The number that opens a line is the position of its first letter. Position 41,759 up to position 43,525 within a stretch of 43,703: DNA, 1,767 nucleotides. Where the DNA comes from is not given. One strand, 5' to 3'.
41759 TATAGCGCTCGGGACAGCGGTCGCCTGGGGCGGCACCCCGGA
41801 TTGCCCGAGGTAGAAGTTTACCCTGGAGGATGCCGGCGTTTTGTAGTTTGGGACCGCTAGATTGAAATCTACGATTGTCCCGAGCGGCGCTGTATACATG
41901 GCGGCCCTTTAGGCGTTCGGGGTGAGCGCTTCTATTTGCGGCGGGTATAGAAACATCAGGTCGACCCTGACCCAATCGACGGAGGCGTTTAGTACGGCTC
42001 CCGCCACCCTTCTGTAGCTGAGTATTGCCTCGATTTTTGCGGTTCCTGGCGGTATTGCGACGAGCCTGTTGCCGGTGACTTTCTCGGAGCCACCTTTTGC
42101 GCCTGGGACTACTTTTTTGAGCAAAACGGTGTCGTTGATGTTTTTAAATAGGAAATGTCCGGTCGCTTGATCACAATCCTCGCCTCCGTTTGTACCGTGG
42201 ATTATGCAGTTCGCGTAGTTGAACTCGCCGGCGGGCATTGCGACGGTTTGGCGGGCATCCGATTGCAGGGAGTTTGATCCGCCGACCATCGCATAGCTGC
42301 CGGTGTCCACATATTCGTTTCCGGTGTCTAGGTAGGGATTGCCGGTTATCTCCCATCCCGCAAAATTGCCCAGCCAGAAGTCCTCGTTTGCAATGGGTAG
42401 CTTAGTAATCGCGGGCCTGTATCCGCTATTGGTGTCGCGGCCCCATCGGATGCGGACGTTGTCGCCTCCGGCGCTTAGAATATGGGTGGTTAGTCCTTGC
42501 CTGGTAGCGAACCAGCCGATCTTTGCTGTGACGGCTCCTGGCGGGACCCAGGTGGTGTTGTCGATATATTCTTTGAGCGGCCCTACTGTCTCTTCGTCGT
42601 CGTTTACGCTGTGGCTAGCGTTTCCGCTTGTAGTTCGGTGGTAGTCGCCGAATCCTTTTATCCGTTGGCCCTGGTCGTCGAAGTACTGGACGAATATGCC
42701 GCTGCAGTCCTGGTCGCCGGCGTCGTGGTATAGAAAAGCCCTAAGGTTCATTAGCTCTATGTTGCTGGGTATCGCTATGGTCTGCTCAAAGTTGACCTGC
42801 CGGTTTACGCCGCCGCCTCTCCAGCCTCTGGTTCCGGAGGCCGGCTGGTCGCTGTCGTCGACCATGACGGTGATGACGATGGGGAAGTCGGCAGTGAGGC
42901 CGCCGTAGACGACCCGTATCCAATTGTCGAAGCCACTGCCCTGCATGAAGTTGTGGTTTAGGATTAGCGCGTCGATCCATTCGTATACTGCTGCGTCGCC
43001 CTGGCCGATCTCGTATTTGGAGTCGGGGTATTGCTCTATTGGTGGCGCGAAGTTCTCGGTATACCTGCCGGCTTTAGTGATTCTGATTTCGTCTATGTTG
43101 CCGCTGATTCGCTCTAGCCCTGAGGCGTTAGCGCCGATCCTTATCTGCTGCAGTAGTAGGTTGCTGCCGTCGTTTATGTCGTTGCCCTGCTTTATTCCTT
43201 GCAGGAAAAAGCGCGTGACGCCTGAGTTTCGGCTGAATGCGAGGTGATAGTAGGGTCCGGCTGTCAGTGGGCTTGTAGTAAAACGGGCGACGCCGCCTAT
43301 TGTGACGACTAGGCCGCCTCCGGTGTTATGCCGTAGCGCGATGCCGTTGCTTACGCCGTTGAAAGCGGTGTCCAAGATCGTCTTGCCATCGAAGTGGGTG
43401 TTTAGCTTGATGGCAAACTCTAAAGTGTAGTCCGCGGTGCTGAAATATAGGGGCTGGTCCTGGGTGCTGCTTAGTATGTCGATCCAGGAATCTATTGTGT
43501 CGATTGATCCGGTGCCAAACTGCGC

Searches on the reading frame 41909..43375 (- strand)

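Call 30: search_protein_families(library=phrogs, proteins=[window:41909-43375:-], max_evalue=0.00001)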
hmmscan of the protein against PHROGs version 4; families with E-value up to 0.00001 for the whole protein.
window:41909-43375:- (488 aa): 7 families
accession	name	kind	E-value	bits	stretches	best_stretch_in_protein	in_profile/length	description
phrog_3545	-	unknown function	1.8e-13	50.5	1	31-120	886-980/1115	-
phrog_18802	-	head and packaging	6.9e-12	43.7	1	27-114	913-1002/3007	virion structural protein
phrog_38322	-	unknown function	8.4e-12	45.7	1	24-118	406-505/506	-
phrog_24074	-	unknown function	2.1e-11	43.8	1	27-119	533-626/892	-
phrog_13163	-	tail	1.3e-09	37.6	1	11-116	609-717/976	baseplate wedge subunit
phrog_701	-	head and packaging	4e-09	33.7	1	33-113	4138-4219/6136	virion structural protein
phrog_32294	-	tail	4.7e-08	31.1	1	19-117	507-608/2435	baseplate wedge subunit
